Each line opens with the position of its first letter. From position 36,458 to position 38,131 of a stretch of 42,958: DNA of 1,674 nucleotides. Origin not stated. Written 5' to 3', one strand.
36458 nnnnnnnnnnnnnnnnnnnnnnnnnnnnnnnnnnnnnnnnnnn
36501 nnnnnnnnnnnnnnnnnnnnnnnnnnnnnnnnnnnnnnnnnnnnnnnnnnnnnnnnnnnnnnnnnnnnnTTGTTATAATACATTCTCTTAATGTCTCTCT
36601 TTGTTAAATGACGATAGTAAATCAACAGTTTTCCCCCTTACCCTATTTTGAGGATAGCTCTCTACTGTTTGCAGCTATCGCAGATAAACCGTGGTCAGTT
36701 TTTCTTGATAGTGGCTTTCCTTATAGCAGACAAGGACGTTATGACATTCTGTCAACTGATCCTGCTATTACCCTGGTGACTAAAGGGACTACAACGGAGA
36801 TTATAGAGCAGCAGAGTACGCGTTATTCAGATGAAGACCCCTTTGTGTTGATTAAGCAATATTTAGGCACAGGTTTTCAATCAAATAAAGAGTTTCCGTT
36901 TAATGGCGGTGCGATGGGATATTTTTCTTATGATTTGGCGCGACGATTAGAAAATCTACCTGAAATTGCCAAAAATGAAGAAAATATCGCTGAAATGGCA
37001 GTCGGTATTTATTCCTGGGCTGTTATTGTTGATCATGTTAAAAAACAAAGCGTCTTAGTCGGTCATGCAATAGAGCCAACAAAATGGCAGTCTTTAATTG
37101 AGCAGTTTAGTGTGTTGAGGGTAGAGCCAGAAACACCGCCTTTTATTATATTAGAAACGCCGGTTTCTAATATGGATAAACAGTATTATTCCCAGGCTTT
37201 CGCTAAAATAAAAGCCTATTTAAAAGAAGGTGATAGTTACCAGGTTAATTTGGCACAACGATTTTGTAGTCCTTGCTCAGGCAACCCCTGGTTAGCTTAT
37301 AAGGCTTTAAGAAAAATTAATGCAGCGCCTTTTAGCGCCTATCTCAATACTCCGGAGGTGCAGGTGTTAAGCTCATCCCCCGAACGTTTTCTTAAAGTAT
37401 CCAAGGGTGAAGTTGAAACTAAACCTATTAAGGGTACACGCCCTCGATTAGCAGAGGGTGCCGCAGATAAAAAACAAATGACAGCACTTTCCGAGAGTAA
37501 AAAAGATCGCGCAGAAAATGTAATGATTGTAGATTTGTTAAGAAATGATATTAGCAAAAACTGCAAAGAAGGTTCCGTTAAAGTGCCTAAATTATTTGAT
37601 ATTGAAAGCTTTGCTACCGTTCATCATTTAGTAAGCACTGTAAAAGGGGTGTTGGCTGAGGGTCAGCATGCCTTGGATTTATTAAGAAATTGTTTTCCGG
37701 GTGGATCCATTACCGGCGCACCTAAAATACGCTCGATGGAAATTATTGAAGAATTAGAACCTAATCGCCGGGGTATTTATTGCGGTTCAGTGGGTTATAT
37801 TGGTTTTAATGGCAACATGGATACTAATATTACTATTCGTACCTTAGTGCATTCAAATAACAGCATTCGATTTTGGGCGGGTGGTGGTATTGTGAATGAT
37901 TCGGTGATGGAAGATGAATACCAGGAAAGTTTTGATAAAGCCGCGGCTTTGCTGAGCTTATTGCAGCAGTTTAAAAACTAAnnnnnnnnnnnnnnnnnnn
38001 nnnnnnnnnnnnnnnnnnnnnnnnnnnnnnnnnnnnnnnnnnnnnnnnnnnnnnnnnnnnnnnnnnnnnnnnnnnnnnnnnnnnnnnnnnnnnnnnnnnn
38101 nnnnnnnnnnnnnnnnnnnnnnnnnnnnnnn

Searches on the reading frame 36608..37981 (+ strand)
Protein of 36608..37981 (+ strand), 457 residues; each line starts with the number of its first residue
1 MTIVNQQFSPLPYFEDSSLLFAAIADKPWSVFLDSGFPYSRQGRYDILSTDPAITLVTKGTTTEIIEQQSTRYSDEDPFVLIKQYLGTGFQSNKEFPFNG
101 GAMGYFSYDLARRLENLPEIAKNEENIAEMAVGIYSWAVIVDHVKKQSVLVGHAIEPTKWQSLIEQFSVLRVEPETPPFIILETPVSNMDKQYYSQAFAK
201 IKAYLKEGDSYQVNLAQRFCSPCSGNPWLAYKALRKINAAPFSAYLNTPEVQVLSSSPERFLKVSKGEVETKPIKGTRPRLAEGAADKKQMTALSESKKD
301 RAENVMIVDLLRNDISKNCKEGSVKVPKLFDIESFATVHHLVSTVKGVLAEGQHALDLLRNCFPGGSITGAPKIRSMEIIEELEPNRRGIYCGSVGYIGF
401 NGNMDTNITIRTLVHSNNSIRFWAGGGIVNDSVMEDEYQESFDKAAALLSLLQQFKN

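Call 68: search_protein_families(library=pfam, proteins=[window:36608-37981:+], max_evalue=0.00001)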
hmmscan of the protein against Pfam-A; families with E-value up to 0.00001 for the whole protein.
window:36608-37981:+ (457 aa): 2 families
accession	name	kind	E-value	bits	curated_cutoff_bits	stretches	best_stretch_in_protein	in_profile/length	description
PF00425.24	Chorismate_bind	-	1.2e-92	310.5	27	1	191-444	2-257/257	chorismate binding enzyme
PF04715.19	Anth_synt_I_N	-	4.2e-28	98.8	23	1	20-148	8-138/140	Anthranilate synthase component I, N terminal region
